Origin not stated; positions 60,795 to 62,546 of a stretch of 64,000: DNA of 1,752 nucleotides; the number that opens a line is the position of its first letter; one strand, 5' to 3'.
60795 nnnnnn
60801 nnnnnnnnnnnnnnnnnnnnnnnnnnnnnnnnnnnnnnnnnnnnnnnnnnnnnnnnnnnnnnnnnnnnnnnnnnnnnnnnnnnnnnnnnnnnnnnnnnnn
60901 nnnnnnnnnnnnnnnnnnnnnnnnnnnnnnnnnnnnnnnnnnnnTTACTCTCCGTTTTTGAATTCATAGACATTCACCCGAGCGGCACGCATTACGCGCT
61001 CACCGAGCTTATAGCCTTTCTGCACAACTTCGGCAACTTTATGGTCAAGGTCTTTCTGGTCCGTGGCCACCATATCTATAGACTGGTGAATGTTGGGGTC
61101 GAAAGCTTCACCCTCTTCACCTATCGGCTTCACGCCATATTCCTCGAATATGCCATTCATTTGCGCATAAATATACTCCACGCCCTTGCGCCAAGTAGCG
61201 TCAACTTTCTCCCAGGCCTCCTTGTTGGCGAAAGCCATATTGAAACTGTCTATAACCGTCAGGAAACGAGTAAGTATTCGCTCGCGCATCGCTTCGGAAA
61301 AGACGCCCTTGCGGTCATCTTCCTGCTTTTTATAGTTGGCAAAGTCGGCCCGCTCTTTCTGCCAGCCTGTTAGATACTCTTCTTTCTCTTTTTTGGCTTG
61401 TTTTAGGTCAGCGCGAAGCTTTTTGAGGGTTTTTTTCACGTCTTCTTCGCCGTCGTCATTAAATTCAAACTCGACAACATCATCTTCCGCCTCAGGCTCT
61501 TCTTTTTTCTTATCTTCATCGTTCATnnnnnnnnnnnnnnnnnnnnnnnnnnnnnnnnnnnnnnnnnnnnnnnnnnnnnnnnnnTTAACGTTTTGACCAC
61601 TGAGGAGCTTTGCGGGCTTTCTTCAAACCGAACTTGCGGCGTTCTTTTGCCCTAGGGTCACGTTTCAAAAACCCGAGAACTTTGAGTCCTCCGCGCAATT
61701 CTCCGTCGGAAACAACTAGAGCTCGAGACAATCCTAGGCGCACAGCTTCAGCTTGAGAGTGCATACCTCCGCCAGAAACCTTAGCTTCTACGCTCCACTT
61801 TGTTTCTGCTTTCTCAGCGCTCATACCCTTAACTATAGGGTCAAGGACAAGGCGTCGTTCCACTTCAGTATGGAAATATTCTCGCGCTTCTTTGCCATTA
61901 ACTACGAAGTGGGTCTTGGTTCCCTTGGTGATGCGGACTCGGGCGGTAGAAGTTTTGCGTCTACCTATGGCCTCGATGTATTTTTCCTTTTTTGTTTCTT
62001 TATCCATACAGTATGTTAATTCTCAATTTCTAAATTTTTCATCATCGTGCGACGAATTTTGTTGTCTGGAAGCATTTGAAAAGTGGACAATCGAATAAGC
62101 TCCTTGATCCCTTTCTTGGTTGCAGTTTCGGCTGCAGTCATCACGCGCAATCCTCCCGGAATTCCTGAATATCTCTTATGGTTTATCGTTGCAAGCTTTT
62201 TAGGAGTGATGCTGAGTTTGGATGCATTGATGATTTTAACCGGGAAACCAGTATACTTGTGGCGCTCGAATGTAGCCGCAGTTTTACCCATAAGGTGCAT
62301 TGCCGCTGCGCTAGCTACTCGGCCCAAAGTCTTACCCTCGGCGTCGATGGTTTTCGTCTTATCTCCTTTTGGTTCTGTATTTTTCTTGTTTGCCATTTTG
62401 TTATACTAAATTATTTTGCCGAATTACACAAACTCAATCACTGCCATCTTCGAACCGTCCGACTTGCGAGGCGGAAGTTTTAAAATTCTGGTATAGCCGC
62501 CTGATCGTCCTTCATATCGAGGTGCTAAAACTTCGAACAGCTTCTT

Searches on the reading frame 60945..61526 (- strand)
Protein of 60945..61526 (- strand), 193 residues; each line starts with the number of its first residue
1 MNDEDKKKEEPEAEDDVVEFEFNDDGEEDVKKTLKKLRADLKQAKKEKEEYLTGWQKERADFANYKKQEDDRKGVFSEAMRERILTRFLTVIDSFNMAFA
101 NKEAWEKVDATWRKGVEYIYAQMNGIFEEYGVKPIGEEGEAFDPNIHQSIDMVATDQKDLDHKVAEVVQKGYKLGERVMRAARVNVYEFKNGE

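Call 89: search_protein_families(library=pfam, proteins=[window:60945-61526:-], max_evalue=0.001)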
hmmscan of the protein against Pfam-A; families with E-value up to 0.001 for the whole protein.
window:60945-61526:- (193 aa): 1 family
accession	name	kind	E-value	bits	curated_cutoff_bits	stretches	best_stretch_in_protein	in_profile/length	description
PF01025.24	GrpE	-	7.2e-36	123.8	25.8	1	26-187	5-164/165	GrpE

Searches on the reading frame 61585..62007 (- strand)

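Call 7: search_protein_families(library=pfam, proteins=[window:61585-62007:-])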
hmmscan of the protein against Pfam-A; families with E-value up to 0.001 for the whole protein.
window:61585-62007:- (140 aa): 1 family
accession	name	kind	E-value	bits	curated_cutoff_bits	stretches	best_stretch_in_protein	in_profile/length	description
PF00380.25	Ribosomal_S9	-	8.4e-37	126.8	22.5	1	15-140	1-121/121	Ribosomal protein S9/S16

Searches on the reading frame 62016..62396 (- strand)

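Call 7: search_protein_families(library=pfam, proteins=[window:62016-62396:-])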
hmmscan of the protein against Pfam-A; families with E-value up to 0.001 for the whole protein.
window:62016-62396:- (126 aa): 1 family
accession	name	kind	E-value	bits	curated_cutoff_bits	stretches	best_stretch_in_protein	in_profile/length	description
PF00572.24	Ribosomal_L13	-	3.8e-22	79.1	23.8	1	15-124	4-112/119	Ribosomal protein L13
